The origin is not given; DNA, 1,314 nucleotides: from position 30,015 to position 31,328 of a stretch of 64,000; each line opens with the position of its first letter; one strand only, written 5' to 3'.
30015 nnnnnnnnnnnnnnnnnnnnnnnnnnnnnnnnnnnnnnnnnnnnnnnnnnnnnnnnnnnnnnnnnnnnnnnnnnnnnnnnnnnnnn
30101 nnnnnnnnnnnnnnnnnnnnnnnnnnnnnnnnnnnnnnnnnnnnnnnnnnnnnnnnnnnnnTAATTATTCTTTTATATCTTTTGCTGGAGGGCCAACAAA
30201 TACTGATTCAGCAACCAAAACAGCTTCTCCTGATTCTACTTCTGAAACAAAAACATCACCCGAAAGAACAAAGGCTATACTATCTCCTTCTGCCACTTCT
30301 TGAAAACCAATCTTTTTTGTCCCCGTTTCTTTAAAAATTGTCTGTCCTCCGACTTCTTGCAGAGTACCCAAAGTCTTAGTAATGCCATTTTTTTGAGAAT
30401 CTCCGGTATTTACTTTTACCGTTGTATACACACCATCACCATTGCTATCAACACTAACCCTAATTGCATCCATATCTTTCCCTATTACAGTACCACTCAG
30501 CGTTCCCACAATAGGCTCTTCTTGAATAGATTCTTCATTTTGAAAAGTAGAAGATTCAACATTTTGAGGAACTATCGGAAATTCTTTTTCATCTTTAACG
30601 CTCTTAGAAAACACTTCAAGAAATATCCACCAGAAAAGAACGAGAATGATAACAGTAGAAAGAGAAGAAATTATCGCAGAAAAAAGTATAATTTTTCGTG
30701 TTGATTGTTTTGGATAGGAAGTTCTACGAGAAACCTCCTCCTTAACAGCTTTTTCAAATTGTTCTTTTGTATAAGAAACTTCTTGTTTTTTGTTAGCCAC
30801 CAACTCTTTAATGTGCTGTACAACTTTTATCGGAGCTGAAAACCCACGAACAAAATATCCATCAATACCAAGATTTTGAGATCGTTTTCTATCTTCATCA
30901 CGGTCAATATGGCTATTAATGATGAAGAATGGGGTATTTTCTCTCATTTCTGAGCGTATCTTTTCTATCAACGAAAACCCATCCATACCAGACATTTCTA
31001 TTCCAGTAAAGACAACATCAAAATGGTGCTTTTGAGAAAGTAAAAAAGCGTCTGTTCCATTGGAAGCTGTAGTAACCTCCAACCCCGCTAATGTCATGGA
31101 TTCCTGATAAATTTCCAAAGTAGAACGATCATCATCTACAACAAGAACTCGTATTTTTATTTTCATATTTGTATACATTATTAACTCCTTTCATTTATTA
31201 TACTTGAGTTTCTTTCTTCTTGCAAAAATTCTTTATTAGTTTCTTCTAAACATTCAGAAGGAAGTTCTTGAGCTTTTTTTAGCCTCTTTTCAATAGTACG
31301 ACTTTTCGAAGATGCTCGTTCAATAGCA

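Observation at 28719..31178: Translationally coupled pair: membrane pseudo-receiver protein plus secreted VWA (MIDAS) protein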

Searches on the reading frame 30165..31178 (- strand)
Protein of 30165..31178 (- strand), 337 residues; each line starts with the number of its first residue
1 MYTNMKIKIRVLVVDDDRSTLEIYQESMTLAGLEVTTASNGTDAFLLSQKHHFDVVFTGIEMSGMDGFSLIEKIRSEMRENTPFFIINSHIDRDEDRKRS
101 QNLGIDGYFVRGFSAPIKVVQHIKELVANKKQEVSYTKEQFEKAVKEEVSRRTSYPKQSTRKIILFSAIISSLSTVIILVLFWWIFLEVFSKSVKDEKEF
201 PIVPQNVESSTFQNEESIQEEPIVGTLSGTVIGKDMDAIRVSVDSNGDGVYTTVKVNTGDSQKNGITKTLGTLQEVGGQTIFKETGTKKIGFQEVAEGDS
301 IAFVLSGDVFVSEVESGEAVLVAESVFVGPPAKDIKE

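Call 3: search_protein_families(library=pfam, proteins=[window:30165-31178:-], max_evalue=0.1)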
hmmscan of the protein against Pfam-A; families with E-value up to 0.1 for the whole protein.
window:30165-31178:- (337 aa): 4 families
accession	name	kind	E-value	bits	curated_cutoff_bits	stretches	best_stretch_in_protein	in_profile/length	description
PF00072.30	Response_reg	-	5.9e-17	62.3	30.2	1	11-113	1-101/111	Response regulator receiver domain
PF14922.11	FWWh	-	0.0053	17.1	25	1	147-198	15-67/150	Protein of unknown function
PF20990.2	DUF2207_C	-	0.022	14.9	33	1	114-189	90-160/247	Predicted membrane protein (DUF2207) C-terminal domain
PF06024.17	Orf78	-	0.069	13.9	29.4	0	130-197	29-97/101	Orf78 (ac78)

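Call 4: search_protein_families(library=ncbifam, proteins=[window:30165-31178:-], max_evalue=0.1)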
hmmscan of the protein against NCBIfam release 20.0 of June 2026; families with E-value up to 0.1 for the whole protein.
window:30165-31178:- (337 aa): 88 families (the best 25 are shown)
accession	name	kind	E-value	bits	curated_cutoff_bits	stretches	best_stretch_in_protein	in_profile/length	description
TIGR01387.1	cztR_silR_copR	subfamily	2.1e-15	57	279.2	1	11-135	1-122/218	heavy metal response regulator transcription factor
TIGR02875.1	spore_0_A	equivalog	3e-15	56.2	200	1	8-148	2-143/262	sporulation transcription factor Spo0A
NF053854.1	RespRegPhoBBctds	equivalog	5.2e-14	52.1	270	1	11-143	1-131/225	two-component system response regulator PhoB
NF008318.0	PRK11107.1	equivalog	2.5e-13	49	890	1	4-148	663-802/920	two-component sensor histidine kinase BarA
NF007135.0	PRK09581.1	equivalog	7.3e-13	48.1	474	1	9-136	3-131/457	PleD family two-component system response regulator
NF008567.0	PRK11517.1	equivalog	9.2e-12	44.8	353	1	10-168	2-157/223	response regulator transcription factor HprR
NF012227.0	AdeR_RR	equivalog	1.4e-11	44.3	340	1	10-167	13-167/239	efflux system response regulator transcription factor AdeR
NF045944.1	ResRegRpaBCyano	equivalog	1.9e-11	43.8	330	1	12-135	1-120/229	response regulator transcription factor RpaB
NF011874.0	PRK15347.1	equivalog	3.4e-11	41.9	852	1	8-111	690-795/921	two component system sensor kinase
NF040534.1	resp_reg_YycF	equivalog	1.1e-10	41.2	340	1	10-142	2-130/231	response regulator YycF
NF008099.0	PRK10841.1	equivalog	1.2e-10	39.9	920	1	8-109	824-923/949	two-component system sensor histidine kinase RcsC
NF007969.0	PRK10693.1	equivalog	1.6e-10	40.5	329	1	9-129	8-122/337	two-component system response regulator RssB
NF045991.1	RespRegCtrARhodob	equivalog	2e-10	40.8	350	1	9-131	1-120/224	response regulator transcription factor CtrA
TIGR02956.1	TMAO_torS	equivalog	2.3e-10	39.2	676.5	1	9-163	702-860/967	TMAO reductase system sensor histidine kinase/response regulator TorS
NF007005.1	PRK09468.1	equivalog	2.7e-10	40.1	331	1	9-143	4-135/237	osmolarity response regulator transcription factor OmpR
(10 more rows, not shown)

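Call 7: search_solved_structures(query=window:30165-31178:-, show_alignments=3, max_evalue=0.001)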
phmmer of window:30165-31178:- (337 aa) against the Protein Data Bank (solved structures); distinct sequences matched with E-value up to 0.001: 158 (the best 60 are shown).
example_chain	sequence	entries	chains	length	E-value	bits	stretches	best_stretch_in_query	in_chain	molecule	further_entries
9ji3_J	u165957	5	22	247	2.4e-11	46.6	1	8-123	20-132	DNA-binding response regulator | Possible two component system response transcriptional positive regulator PhoP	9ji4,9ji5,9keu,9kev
4hnr_A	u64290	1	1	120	2.4e-11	46.6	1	10-116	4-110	Chemotaxis protein CheY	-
4h60_A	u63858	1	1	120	2.5e-11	46.6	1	10-116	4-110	Chemotaxis protein CheY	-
3r0j_A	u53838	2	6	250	2.5e-11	46.5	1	8-123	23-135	POSSIBLE TWO COMPONENT SYSTEM RESPONSE TRANSCRIPTIONAL POSITIVE REGULATOR PHOP | Response regulator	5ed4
9xzo_A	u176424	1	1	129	2.8e-11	46.4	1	10-127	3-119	De novo protein M1X0B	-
1ys6_A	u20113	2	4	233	1.8e-10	43.8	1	9-133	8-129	Transcriptional regulatory protein prrA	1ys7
6ont_A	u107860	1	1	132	3.1e-10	43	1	7-120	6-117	Two-component response regulator 1452 receiver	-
7qz2_A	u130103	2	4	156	8.2e-09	38.3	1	8-112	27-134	Histidine kinase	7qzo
5x5j_A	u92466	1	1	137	8.4e-09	38.3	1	11-126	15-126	AdeR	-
5xjp_A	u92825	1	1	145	9.5e-09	38.1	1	11-126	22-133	AdeR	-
1mvo_A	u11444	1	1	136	1.3e-08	37.6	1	10-128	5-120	PhoP response regulator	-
1dc7_A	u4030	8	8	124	1.8e-08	37.2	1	11-111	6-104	NITROGEN REGULATION PROTEIN | NITROGEN REGULATION PROTEIN NR(I) | NTRC RECEIVER DOMAIN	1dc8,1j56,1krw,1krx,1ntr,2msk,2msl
3to5_A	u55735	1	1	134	2.2e-08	36.9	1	8-116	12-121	CheY homolog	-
7cci_A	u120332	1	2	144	2.4e-08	36.8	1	11-126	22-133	AdeR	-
4hns_A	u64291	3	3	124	2.5e-08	36.7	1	9-116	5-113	Chemotaxis protein CheY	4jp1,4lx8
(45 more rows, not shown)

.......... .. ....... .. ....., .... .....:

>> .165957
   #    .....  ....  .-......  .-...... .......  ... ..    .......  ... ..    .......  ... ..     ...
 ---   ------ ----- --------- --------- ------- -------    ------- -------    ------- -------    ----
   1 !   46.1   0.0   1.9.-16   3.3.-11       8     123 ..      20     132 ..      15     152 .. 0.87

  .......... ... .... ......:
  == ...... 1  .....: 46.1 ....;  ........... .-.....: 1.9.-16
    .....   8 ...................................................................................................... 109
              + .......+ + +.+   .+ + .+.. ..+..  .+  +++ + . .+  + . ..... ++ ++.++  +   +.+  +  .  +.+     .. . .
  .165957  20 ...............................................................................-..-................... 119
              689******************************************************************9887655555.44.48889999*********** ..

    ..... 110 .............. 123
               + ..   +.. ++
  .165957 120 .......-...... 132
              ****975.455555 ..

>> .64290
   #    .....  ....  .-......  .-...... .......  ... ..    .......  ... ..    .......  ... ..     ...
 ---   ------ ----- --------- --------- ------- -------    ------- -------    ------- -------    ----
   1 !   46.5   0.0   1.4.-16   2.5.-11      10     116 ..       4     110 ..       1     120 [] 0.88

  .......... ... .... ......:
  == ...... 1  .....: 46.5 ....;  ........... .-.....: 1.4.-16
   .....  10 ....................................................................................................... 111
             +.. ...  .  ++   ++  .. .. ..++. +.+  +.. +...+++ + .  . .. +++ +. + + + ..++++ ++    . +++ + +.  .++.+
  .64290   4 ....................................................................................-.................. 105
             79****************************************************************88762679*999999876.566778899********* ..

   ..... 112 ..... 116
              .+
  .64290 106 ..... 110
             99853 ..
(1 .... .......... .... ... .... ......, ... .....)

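Call 9: find_homologous_proteins(query=window:30165-31178:-, max_evalue=0.001)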
Query window:30165-31178:- (337 aa): 38 proteins with E <= 0.001 among 2427 candidates.
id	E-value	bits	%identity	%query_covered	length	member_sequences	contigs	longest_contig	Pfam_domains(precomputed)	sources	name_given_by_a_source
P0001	2.9e-208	708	100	99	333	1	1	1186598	PF00072.31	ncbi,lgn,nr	ncbi:MAG: response regulator [Candidatus Moraniibacteriota bacterium]|nr:MAG: response regulator [Ca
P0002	7.6e-109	382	57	99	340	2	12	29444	PF00072.31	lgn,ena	-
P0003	1.4e-77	279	35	97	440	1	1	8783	PF00072.31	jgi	-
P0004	2.5e-63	232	44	99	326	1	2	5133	PF00072.31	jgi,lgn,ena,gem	-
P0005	6.9e-62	227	39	99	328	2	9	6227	PF00072.31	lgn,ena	-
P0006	8.9e-62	227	40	99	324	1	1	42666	PF00072.31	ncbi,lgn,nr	ncbi:MAG: response regulator [Candidatus Moranbacteria bacterium]|nr:response regulator [Candidatus 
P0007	5.1e-60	221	41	99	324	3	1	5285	PF00072.31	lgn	-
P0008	1.5e-58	217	41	98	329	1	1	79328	PF00072.31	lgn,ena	-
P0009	1.7e-57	213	41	51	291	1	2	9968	PF00072.31,PF06490.18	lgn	-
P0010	1.6e-26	111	39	52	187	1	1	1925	PF00072.31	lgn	-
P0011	4.4e-13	67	31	30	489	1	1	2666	PF02518.32,PF00512.32,PF00072.31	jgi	jgi:CheY-like chemotaxis protein/anti-sigma regulatory factor (Ser/Thr protein kinase)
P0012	6.6e-13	67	30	36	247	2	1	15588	PF00072.31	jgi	-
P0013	1.2e-12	66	30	33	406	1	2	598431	PF00072.31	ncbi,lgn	-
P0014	6.5e-11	60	28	32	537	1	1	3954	PF23198.2,PF00072.31,PF01627.29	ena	-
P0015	7.0e-9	53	27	32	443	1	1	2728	PF00072.31,PF01627.29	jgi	jgi:CheY-like chemotaxis protein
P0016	1.1e-8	53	35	22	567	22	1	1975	PF00512.32,PF00072.31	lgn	-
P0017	1.5e-8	52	38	31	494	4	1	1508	PF01584.25,PF02518.32,PF00072.31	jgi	jgi:chemotaxis protein histidine kinase CheA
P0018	2.3e-8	52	26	35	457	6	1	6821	PF23198.2,PF00990.27,PF00072.31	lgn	-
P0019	3.2e-8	51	27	36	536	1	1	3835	PF00072.31,PF01627.29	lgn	-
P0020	3.6e-8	51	26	31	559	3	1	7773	PF00211.26,PF00072.31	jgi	jgi:CheY-like chemotaxis protein/class 3 adenylate cyclase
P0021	1.6e-7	49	26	35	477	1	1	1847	PF00990.27,PF00072.31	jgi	jgi:two-component system cell cycle response regulator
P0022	9.6e-7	46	35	20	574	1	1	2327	PF02518.32,PF00072.31,PF01627.29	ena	-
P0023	1.1e-6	46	28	32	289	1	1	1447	PF01584.25,PF00072.31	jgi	-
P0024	2.6e-6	45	44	21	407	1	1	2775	PF00563.26,PF00072.31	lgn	-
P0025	5.2e-6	44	31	30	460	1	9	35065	PF23198.2,PF00990.27,PF00072.31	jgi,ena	-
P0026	7.5e-6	43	28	44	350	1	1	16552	PF08668.19,PF13487.13,PF01966.29,PF00072.31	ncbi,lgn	-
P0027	9.0e-6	43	29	44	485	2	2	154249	PF08448.17,PF00512.32,PF00989.32,PF00072.31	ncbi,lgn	-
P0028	2.7e-5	42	31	33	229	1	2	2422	PF00486.35,PF00072.31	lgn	-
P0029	3.8e-5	41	35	20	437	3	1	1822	PF00072.31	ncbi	ncbi:MAG: response regulator, partial [Ramlibacter sp.]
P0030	3.9e-5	41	36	31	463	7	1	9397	PF00158.33,PF25601.2,PF14532.13,PF07728.21,PF00072.31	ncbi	ncbi:MAG: sigma 54-interacting transcriptional regulator [Burkholderiales bacterium]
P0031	1.1e-4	40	36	31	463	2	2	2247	PF00158.33,PF25601.2,PF14532.13,PF07728.21,PF00072.31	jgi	jgi:two-component system response regulator GlrR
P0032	2.1e-4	39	30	51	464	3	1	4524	PF00158.33,PF25601.2,PF14532.13,PF00072.31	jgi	jgi:two-component system, NtrC family, response regulator GlrR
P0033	2.5e-4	38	36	31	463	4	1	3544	PF00158.33,PF25601.2,PF14532.13,PF07728.21,PF00072.31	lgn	-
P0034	4.5e-4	38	33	37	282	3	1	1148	PF13581.13,PF02518.32,PF00072.31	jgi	jgi:CheY-like chemotaxis protein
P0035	5.3e-4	37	36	31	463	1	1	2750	PF00158.33,PF25601.2,PF00004.36,PF14532.13,PF07728.21,PF00072.31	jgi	jgi:two-component system, NtrC family, response regulator GlrR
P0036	5.5e-4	37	26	34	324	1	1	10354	PF00072.31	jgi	jgi:DNA-binding NtrC family response regulator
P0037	7.0e-4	37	36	31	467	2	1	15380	PF00158.33,PF25601.2,PF14532.13,PF07728.21,PF00072.31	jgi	jgi:two-component system response regulator GlrR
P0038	7.1e-4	37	35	31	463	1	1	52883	PF00158.33,PF25601.2,PF14532.13,PF07728.21,PF00072.31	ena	-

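Call 10: find_encoding_contigs(protein=window:30165-31178:-, flank=10000, max_places=6)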
Protein window:30165-31178:- (337 aa): no gene with exactly this product is on record in the collection.

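Call 12: find_encoding_contigs(protein=P0002, flank=8000, max_places=3)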
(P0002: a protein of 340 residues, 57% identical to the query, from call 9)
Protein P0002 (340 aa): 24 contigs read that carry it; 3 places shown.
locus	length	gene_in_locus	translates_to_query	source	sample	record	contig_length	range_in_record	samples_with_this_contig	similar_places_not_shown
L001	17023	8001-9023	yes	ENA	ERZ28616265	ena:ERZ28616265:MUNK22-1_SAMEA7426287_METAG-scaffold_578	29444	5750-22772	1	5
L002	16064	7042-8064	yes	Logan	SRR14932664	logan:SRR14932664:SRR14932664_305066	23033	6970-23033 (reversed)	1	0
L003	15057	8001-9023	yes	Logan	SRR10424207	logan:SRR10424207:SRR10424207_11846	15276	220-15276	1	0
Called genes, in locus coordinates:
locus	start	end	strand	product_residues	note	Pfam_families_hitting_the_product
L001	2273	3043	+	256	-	PF01628:HrcA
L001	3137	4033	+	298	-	PF00293:NUDIX, PF01025:GrpE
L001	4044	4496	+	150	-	PF00011:HSP20, PF17886:ArsA_HSP20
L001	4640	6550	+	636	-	PF00012:HSP70, PF06723:MreB_Mbl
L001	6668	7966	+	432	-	PF02646:RmuC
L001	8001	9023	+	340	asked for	PF00072:Response_reg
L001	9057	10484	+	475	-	PF00092:VWA, PF13519:VWA_2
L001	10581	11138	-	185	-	PF08207:EFP_N, PF01132:EFP, PF09285:Elong-fact-P_C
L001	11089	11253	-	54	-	-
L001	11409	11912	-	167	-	PF00436:SSB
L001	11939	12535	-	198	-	PF01250:Ribosomal_S6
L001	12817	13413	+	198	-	-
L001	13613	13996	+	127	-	-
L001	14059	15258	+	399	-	PF00390:malic, PF03949:Malic_M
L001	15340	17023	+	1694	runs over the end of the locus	PF01835:MG2, PF07703:A2M_BRD, PF01079:Hint, PF07591:PT-HINT, PF14623:Vint (weak), PF00207:A2M, PF07678:TED_complement (weak), PF17973:bMG10, +1 more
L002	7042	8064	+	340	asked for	PF00072:Response_reg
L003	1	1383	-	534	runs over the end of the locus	?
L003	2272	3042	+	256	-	PF01628:HrcA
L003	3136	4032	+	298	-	PF00293:NUDIX, PF01025:GrpE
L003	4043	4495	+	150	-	PF00011:HSP20, PF17886:ArsA_HSP20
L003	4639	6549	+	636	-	PF00012:HSP70, PF06723:MreB_Mbl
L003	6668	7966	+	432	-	PF02646:RmuC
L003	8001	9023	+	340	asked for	PF00072:Response_reg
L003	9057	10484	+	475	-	PF00092:VWA, PF13519:VWA_2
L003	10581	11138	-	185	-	PF08207:EFP_N, PF01132:EFP, PF09285:Elong-fact-P_C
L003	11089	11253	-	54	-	-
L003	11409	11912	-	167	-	PF00436:SSB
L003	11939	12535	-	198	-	PF01250:Ribosomal_S6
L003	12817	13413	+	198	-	-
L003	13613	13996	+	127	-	-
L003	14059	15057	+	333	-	?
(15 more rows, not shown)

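Call 13: find_encoding_contigs(protein=P0006, flank=8000, max_places=2)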
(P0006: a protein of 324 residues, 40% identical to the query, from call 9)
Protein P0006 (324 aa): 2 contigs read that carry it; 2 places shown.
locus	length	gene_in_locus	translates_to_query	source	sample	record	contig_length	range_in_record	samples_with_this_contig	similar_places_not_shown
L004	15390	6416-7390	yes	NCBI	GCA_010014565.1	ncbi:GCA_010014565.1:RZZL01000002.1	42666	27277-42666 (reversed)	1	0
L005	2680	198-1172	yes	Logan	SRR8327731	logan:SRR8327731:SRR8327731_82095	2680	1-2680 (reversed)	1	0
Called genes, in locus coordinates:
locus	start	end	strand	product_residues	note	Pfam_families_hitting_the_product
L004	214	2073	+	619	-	PF13230:GATase_4 (weak), PF13522:GATase_6, PF13537:GATase_7, PF01380:SIS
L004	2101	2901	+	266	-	PF02673:BacA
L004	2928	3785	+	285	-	PF00763:THF_DHG_CYH, PF02882:THF_DHG_CYH_C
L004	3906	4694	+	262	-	PF00142:Fer4_NifH (weak), PF01656:CbiA, PF02374:ArsA_ATPase (weak), PF06564:CBP_BcsQ, PF09140:MipZ (weak), PF10609:ParA, PF13614:AAA_31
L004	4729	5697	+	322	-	PF02195:ParB_N, PF17762:HTH_ParB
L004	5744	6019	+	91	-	PF07963:N_methyl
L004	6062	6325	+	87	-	-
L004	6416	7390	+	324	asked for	PF00072:Response_reg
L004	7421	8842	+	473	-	PF00092:VWA, PF06707:DUF1194 (faint), PF13519:VWA_2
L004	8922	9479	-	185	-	PF08207:EFP_N, PF01132:EFP, PF09285:Elong-fact-P_C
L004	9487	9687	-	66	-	PF01084:Ribosomal_S18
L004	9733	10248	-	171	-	PF00436:SSB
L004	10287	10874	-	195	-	PF01250:Ribosomal_S6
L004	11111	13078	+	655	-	PF00270:DEAD (weak), PF04851:ResIII, PF13604:AAA_30 (faint), PF17757:UvrB_inter, PF27431:UvrB_3rd, PF00271:Helicase_C, PF12344:UvrB, PF02151:UVR (weak), +1 more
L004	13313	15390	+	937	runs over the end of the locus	PF00005:ABC_tran (faint), PF02463:SMC_N (faint), PF03193:RsgA_GTPase (faint), PF13175:AAA_15 (faint), PF13191:AAA_16 (faint), PF13555:AAA_29 (faint), PF17760:UvrA_inter, PF17755:UvrA_DNA-bind, +3 more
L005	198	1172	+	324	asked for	PF00072:Response_reg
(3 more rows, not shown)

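Call 14: find_encoding_contigs(protein=P0008, flank=8000, max_places=2)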
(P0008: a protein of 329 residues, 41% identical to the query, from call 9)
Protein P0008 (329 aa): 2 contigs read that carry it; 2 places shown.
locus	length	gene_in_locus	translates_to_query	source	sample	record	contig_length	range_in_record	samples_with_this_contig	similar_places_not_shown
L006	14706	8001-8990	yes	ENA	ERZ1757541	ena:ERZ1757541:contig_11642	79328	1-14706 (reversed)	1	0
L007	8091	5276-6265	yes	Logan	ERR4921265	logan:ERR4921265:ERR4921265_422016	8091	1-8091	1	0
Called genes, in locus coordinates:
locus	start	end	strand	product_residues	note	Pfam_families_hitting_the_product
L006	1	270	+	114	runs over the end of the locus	-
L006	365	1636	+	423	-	PF04997:RNA_pol_Rpb1_1, PF00623:RNA_pol_Rpb1_2, PF04983:RNA_pol_Rpb1_3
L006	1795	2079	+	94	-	-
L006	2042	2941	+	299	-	PF04998:RNA_pol_Rpb1_5, PF21668:RPOC_hybrid (faint)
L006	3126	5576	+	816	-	PF13491:FtsK_4TM, PF17854:FtsK_alpha, PF01580:FtsK_SpoIIIE, PF09397:FtsK_gamma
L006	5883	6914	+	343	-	PF12844:HTH_19, PF13413:HTH_25, PF09136:Glucodextran_B (weak)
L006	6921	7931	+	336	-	PF00154:RecA_N, PF08423:Rad51, PF13481:AAA_25 (faint), PF06745:ATPase (faint), PF01637:ATPase_2 (weak), PF27531:MT3502_N (weak), PF02283:CobU (faint), PF21096:RecA_C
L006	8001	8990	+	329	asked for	PF00072:Response_reg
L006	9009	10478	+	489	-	PF00092:VWA, PF13519:VWA_2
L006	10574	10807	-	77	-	PF09285:Elong-fact-P_C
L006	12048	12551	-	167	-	PF00436:SSB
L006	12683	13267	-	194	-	PF01250:Ribosomal_S6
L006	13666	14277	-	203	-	-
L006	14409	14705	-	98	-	?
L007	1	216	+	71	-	?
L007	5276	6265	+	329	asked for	PF00072:Response_reg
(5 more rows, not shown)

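Call 18: find_related_loci(query=A2, collection=genome_contigs, flank=6000)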
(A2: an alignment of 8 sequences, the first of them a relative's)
Query A2 (333 aa) in genome_contigs; peptide patterns used: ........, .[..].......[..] (x = any residue, [..] = any of these).
600 stretches matched a pattern (row limit reached: there are more); 381 encode a relative of the query (tblastn E <= 1e-3); the best 80 are kept; 80 distinct loci.
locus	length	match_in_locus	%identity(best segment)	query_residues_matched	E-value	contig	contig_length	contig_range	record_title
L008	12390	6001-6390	49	2-132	3e-33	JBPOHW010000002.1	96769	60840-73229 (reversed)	MAG: Candidatus Moraniibacteriota bacterium isolate MAG_322 c_000000394494, whole genome shotgun sequence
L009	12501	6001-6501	40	5-178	4e-33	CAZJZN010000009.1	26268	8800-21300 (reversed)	MAG TPA_asm: uncultured Bdellovibrionales bacterium isolate SRP286056_co1_430 genome assembly, contig: NODE_2096_length_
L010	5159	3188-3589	30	4-134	2e-15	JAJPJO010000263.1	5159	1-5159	MAG: Proteobacteria bacterium isolate Centralia_MAG_505 k107_34706079, whole genome shotgun sequence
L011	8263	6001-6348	33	5-123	2e-13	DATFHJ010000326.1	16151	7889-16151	MAG TPA_asm: Thermoanaerobaculia bacterium isolate SMAG_U8686 k141_1697250, whole genome shotgun sequence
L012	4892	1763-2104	34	6-123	5e-13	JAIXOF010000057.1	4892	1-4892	MAG: Cyanobium sp. C1_MAG_00004 C1_MAG_00004_000000000098, whole genome shotgun sequence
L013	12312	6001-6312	33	7-110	1e-12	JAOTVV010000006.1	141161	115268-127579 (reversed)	MAG: Gemmatimonadota bacterium isolate 13_May_SF_Bin58 13_May_SF_Bin58_scaffold_40_c1, whole genome shotgun sequence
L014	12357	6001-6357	34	6-127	2e-12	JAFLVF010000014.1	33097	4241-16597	MAG: Clostridiales bacterium isolate HAN098 Seq14, whole genome shotgun sequence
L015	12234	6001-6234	41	6-84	2e-12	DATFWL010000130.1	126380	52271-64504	MAG TPA_asm: Vicinamibacterales bacterium isolate SMAG_U9489 k141_10857262, whole genome shotgun sequence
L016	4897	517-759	38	3-84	1e-11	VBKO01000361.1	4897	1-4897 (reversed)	MAG: Deltaproteobacteria bacterium isolate DP_11 14_0927_12_40cm_scaffold_20611, whole genome shotgun sequence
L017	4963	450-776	29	2-110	1e-11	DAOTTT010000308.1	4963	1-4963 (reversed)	MAG TPA_asm: Anaerolineae bacterium isolate F14_20 k111_2796911, whole genome shotgun sequence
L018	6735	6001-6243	38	3-84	1e-11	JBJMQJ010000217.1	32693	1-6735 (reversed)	MAG: Myxococcales bacterium isolate H1_18_all_fractions_conc_118_70_14 k255_2789052, whole genome shotgun sequence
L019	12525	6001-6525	27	7-161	2e-11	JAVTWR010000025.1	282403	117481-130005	MAG: Polyangiaceae bacterium isolate labscale reactor_MAG19 NODE_18_length_282403_cov_25.324578, whole genome shotgun se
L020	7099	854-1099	37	3-85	2e-11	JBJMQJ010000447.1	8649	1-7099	MAG: Myxococcales bacterium isolate H1_18_all_fractions_conc_118_70_14 k255_6267266, whole genome shotgun sequence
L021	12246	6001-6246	38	7-88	2e-11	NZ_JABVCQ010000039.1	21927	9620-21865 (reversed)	Thiospirillum jenense strain DSM 216 assembly_contig_39, whole genome shotgun sequence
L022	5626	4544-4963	28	7-170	2e-11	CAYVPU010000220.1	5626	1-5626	MAG TPA_asm: uncultured Anaerolineae bacterium isolate binchicken_co97_394 genome assembly, contig: NODE_50424_length_56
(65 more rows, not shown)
